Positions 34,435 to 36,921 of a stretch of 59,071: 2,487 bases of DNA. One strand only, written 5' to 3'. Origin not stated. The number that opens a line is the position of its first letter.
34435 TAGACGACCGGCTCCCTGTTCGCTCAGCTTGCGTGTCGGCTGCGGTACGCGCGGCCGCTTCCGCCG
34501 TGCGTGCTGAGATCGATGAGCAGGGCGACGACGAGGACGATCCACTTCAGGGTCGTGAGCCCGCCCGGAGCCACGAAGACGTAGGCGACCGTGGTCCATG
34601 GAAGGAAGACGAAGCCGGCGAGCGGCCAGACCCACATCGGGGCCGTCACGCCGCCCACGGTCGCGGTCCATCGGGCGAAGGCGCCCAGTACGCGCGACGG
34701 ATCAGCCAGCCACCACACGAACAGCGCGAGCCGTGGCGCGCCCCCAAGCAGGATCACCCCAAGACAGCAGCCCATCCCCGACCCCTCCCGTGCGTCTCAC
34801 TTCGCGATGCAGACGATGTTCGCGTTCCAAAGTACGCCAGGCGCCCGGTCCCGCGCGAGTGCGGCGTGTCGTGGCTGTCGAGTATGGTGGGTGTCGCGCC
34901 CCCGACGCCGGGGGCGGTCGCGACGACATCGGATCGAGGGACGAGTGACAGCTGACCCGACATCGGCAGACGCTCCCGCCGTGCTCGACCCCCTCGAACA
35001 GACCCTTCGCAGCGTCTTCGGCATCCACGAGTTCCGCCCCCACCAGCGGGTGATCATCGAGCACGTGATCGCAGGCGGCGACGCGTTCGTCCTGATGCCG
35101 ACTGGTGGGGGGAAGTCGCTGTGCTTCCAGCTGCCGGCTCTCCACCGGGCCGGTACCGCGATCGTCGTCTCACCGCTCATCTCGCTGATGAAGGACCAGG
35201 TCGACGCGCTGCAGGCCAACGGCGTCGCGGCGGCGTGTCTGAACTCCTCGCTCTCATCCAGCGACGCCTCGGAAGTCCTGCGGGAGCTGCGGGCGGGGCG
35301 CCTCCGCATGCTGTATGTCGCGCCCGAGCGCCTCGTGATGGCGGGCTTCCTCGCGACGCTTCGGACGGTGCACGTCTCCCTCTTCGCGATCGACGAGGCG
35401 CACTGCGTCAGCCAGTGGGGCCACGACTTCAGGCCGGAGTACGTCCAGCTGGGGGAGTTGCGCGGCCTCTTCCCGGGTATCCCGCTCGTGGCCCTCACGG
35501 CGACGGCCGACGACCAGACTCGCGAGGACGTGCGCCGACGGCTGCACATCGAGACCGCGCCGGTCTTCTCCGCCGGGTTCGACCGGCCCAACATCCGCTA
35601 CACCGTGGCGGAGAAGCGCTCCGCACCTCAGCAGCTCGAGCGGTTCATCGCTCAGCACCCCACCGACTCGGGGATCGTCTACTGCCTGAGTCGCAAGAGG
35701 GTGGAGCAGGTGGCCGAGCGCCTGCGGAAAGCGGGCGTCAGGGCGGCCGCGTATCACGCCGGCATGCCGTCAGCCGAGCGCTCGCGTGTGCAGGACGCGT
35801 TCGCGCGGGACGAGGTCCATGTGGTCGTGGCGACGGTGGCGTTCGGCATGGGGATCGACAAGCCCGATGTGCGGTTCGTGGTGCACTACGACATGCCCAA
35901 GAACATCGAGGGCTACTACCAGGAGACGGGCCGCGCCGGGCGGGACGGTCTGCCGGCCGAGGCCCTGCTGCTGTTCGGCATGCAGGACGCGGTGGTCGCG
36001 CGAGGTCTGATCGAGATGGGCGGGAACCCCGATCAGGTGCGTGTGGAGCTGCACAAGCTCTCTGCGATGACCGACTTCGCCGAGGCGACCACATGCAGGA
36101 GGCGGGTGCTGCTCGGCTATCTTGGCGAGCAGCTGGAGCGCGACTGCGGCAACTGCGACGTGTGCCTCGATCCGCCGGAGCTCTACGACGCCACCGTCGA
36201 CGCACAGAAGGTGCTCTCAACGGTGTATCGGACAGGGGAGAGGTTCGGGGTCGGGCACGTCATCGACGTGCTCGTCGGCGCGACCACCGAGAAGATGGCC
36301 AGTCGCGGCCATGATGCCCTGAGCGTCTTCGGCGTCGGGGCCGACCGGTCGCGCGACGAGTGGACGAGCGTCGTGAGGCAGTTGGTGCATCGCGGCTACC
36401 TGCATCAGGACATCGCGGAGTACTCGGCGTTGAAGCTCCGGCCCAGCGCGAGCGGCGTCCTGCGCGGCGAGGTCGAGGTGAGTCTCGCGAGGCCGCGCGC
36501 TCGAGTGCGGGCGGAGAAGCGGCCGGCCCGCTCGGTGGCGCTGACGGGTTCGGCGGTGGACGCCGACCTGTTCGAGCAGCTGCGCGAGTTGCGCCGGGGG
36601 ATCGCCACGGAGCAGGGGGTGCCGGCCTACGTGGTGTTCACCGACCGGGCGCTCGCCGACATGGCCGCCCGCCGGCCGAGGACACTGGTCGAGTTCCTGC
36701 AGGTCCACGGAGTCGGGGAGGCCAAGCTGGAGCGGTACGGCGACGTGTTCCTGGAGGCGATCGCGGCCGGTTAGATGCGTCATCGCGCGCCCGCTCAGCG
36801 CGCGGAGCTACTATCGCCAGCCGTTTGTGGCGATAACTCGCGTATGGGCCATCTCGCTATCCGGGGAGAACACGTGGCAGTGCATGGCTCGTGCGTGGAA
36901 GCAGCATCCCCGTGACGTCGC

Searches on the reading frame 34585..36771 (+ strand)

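Call 24: search_protein_families(library=pfam, proteins=[window:34585-36771:+], max_evalue=0.001)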
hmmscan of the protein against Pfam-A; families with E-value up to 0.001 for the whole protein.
window:34585-36771:+ (729 aa): 5 families
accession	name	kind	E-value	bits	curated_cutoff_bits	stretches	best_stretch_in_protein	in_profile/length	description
PF09382.16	RQC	-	3.8e-39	133.5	23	1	530-640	1-111/114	RQC domain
PF00271.37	Helicase_C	-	1.2e-27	96.8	23.5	1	349-455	4-110/110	Helicase conserved C-terminal domain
PF00270.35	DEAD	-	5.8e-26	91.6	26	1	151-314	1-165/167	DEAD/DEAH box helicase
PF00570.28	HRDC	-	3.8e-23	81.7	23.8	1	660-726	2-68/68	HRDC domain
PF16124.10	RecQ_Zn_bind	-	2.3e-16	60.7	25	1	467-528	2-66/66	RecQ zinc-binding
